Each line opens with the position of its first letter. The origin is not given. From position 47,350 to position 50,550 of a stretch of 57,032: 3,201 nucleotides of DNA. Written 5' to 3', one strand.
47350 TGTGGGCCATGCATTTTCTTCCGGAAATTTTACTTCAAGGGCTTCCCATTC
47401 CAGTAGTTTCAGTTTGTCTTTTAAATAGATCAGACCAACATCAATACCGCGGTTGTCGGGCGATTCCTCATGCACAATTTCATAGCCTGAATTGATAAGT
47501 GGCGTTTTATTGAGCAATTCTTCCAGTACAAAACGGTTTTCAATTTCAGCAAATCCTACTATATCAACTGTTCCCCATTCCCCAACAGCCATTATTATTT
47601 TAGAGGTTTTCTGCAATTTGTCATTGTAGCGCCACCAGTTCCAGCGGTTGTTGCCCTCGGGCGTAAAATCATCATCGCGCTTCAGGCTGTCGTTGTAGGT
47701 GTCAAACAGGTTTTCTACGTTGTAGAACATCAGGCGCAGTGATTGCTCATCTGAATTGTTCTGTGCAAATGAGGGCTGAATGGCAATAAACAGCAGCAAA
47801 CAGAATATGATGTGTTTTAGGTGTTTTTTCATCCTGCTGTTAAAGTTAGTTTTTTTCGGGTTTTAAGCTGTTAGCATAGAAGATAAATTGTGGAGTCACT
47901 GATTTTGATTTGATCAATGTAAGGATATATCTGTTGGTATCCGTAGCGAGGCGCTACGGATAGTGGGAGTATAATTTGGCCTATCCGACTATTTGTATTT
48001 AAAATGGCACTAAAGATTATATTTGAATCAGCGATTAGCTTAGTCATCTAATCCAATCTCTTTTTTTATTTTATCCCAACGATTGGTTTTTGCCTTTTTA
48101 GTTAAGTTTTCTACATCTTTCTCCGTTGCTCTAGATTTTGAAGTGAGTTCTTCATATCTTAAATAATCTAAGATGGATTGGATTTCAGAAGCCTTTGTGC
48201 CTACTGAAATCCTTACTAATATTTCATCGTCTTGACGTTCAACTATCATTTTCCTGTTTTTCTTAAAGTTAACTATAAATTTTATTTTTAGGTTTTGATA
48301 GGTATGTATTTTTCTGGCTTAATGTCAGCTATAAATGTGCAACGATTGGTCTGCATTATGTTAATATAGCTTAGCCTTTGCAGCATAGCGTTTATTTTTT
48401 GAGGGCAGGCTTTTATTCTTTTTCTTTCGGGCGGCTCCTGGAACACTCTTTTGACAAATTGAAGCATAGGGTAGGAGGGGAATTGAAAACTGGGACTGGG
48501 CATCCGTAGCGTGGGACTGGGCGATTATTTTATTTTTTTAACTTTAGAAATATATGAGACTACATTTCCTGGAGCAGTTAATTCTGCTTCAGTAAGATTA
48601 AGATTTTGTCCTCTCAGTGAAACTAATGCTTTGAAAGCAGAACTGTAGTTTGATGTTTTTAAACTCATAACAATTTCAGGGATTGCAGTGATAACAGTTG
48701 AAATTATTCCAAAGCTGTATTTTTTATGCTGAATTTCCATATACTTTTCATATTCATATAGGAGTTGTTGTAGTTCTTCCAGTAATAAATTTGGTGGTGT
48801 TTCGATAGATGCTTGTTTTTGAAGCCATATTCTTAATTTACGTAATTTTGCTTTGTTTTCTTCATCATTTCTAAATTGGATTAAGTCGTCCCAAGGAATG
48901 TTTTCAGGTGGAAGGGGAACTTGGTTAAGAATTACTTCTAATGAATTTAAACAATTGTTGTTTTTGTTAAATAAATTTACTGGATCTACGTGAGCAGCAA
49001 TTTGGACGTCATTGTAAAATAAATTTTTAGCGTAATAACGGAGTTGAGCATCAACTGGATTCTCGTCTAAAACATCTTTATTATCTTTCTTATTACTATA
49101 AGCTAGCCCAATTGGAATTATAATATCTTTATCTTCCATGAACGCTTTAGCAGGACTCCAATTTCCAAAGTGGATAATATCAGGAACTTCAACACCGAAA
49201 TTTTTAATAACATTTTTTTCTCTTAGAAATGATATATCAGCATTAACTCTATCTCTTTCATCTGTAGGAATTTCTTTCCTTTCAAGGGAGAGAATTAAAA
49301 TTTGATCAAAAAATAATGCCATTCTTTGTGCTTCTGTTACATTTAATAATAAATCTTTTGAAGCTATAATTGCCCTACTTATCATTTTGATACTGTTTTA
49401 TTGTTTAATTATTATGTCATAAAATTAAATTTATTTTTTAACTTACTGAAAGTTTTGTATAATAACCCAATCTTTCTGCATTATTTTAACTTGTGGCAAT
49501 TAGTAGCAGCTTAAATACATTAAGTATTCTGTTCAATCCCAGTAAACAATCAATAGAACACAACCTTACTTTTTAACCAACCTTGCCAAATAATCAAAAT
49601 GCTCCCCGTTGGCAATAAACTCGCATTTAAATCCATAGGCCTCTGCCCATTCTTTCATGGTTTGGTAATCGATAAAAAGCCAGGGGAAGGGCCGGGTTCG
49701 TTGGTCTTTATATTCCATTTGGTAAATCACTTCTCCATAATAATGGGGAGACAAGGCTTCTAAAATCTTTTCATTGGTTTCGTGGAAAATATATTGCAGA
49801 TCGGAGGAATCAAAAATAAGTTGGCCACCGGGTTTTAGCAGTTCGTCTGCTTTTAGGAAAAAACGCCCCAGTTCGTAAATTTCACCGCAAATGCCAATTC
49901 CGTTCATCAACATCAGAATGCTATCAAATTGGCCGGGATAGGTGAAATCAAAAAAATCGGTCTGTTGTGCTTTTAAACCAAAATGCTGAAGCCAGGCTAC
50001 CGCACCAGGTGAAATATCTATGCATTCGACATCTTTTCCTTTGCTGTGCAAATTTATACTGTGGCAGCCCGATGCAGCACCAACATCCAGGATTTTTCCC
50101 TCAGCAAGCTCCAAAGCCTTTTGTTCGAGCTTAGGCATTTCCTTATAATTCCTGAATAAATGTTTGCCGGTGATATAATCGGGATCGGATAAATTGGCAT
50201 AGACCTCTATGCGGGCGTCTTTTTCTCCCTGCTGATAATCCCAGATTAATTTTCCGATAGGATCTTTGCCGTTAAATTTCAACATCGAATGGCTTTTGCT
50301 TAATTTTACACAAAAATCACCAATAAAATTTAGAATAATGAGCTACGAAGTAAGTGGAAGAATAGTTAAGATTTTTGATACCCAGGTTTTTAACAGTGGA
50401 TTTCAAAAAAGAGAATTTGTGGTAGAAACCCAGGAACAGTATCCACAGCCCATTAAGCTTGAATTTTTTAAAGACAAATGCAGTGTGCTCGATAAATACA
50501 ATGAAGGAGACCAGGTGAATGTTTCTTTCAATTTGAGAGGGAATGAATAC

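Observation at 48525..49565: Low-GC orphan gene (286 aa) next to the decayed toxin-antitoxin locus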

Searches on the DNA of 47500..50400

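Call 95: search_rna_families(source=window, start=47500, end=50400, threshold=evalue, max_evalue=1)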
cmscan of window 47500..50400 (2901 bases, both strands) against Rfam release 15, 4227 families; matches with E-value up to 1: 1.
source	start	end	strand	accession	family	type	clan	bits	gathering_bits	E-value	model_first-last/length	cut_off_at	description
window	49228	49316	-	RF00528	snoMe28S-Gm1083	Gene; snRNA; snoRNA; CD-box;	-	23.2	48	0.42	1-89/89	no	Small nucleolar RNA Me28S-Gm1083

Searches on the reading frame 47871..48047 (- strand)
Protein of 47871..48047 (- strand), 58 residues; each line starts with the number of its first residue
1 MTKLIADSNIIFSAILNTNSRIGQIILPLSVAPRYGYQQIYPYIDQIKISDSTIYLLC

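Call 3: search_protein_families(library=pfam, proteins=[window:47871-48047:-], max_evalue=1)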
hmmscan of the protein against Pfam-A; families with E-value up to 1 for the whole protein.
window:47871-48047:- (58 aa): 0 families

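Call 4: search_protein_families(library=padloc, proteins=[window:47871-48047:-], max_evalue=1)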
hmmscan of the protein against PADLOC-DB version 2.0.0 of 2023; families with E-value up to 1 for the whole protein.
window:47871-48047:- (58 aa): 0 families

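Call 5: search_protein_families(library=ncbifam, proteins=[window:47871-48047:-], max_evalue=1)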
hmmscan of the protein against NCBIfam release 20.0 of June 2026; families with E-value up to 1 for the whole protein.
window:47871-48047:- (58 aa): 0 families

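Call 23: search_protein_families(library=phrogs, proteins=[window:47871-48047:-], max_evalue=1)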
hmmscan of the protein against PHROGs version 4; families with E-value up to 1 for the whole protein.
window:47871-48047:- (58 aa): 0 families

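Call 82: search_solved_structures(query=window:47871-48047:-, max_evalue=10, show_alignments=2)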
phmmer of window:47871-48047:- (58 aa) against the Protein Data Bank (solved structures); distinct sequences matched with E-value up to 10: 0.

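Call 84: find_encoding_contigs(protein=window:47871-48047:-, flank=10000, max_places=5)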
Protein window:47871-48047:- (58 aa): 1 contig read that carries it; 1 place shown.
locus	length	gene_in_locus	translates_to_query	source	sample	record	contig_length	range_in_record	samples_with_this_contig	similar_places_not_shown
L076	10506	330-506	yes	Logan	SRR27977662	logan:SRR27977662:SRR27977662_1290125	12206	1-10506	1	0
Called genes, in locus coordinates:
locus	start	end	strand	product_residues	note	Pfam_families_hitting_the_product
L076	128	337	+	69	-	-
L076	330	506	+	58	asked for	-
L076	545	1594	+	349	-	PF19580:Exo_endo_phos_3, PF03372:Exo_endo_phos (weak)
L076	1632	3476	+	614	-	PF05960:DUF885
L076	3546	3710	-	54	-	-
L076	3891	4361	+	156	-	-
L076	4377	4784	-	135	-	-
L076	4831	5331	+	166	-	PF00578:AhpC-TSA, PF08534:Redoxin, PF00085:Thioredoxin (faint)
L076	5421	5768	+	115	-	PF19937:GldC-like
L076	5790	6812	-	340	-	PF00753:Lactamase_B (faint)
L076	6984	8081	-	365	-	PF01926:MMR_HSR1, PF02421:FeoB_N, PF06071:YchF-GTPase_C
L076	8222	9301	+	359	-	PF12038:QTMAN_N, PF00534:Glycos_transf_1, PF13692:Glyco_trans_1_4 (weak)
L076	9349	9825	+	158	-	PF02681:DUF212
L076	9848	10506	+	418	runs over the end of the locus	PF13387:Lnb_N, PF25221:5TMH_Lnb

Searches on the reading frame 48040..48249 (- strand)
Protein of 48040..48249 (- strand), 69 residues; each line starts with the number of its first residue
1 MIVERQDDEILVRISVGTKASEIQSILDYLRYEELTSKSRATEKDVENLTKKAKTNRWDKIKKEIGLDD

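Call 3: search_protein_families(library=pfam, proteins=[window:48040-48249:-], max_evalue=1)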
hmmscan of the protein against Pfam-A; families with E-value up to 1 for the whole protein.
window:48040-48249:- (69 aa): 0 families

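Call 4: search_protein_families(library=padloc, proteins=[window:48040-48249:-], max_evalue=1)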
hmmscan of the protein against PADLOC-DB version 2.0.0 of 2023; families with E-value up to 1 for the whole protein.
window:48040-48249:- (69 aa): 0 families

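Call 5: search_protein_families(library=ncbifam, proteins=[window:48040-48249:-], max_evalue=1)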
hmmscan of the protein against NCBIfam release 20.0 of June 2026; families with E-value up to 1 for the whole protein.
window:48040-48249:- (69 aa): 0 families

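Call 23: search_protein_families(library=phrogs, proteins=[window:48040-48249:-], max_evalue=1)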
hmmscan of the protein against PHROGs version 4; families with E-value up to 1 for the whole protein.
window:48040-48249:- (69 aa): 2 families
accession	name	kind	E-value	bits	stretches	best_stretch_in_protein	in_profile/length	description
phrog_9425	-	transcription regulation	0.099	13.4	1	18-39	48-69/72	transcriptional repressor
phrog_16627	-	unknown function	0.49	11.5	0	32-63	6-45/50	-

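Call 81: list_cluster_members(proteins=[window:48040-48249:-, window:47871-48047:-, window:48288-48503:-, window:48525-49385:-, window:49566-50285:-, P0011])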
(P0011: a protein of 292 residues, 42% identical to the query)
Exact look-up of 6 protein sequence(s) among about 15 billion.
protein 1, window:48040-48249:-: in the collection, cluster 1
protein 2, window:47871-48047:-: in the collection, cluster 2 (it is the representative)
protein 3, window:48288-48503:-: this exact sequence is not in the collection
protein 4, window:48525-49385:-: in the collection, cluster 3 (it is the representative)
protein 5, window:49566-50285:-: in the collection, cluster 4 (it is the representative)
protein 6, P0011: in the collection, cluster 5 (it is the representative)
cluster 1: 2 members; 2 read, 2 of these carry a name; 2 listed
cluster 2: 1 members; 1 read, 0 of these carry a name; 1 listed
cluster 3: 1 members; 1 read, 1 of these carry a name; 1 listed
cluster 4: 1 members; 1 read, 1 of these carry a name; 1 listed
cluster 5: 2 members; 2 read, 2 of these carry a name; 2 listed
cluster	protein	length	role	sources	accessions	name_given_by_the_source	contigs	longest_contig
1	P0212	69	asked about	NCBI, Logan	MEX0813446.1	MAG: hypothetical protein WD048_14605 [Chitinophagales bacterium]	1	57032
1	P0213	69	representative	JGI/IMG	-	hypothetical protein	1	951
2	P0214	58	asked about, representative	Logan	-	-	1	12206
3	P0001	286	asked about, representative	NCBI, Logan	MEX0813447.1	MAG: hypothetical protein WD048_14610 [Chitinophagales bacterium]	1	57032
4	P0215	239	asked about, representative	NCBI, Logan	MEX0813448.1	MAG: class I SAM-dependent methyltransferase [Chitinophagales bacterium]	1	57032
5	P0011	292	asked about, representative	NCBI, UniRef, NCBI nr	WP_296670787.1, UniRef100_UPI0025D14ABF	hypothetical protein [Sulfuricaulis sp.] | hypothetical protein n=1 Tax=Sulfuricaulis sp. TaxID=2003553 RepID=UPI0025D14ABF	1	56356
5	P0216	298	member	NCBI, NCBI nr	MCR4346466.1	MAG: hypothetical protein NUV55_04560 [Sulfuricaulis sp.] | hypothetical protein [Sulfuricaulis sp.]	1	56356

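Call 83: search_solved_structures(query=window:48040-48249:-, max_evalue=10)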
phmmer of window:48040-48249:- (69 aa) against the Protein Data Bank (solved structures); distinct sequences matched with E-value up to 10: 4.
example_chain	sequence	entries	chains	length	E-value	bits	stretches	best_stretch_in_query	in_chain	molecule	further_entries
4faj_A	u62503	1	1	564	0.13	16.2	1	27-67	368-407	PrgZ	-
8php_B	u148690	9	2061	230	1.2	13.1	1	7-66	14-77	Scaffold protein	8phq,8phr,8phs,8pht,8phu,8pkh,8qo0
5k27_A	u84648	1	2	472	3.9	11.5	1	8-54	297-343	ancMT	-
5kkg_A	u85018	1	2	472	3.9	11.5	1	8-54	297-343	ancMT E72A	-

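Call 85: find_encoding_contigs(protein=window:48040-48249:-, flank=10000, max_places=5)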
Protein window:48040-48249:- (69 aa): 1 contig read that carries it; 1 place shown.
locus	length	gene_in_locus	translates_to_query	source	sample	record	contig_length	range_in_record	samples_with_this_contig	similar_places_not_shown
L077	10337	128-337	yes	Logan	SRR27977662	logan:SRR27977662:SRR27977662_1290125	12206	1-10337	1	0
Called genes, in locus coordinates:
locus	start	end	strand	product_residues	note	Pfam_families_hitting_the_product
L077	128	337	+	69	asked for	-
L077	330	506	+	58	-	-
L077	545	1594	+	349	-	PF19580:Exo_endo_phos_3, PF03372:Exo_endo_phos (weak)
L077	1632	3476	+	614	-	PF05960:DUF885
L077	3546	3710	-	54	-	-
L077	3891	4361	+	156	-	-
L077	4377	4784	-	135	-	-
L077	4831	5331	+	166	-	PF00578:AhpC-TSA, PF08534:Redoxin, PF00085:Thioredoxin (faint)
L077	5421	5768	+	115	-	PF19937:GldC-like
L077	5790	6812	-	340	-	PF00753:Lactamase_B (faint)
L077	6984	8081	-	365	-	PF01926:MMR_HSR1, PF02421:FeoB_N, PF06071:YchF-GTPase_C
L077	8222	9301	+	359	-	PF12038:QTMAN_N, PF00534:Glycos_transf_1, PF13692:Glyco_trans_1_4 (weak)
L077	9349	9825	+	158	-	PF02681:DUF212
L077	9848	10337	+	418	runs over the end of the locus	PF13387:Lnb_N, PF25221:5TMH_Lnb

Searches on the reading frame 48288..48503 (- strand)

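Call 3: search_protein_families(library=pfam, proteins=[window:48288-48503:-], max_evalue=1)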
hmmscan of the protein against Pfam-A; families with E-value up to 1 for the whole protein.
window:48288-48503:- (71 aa): 0 families

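Call 23: search_protein_families(library=phrogs, proteins=[window:48288-48503:-], max_evalue=1)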
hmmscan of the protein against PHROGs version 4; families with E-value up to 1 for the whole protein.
window:48288-48503:- (71 aa): 1 family
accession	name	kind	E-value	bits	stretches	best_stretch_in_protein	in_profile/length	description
phrog_24860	-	unknown function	0.031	15.5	1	28-66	5-42/58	-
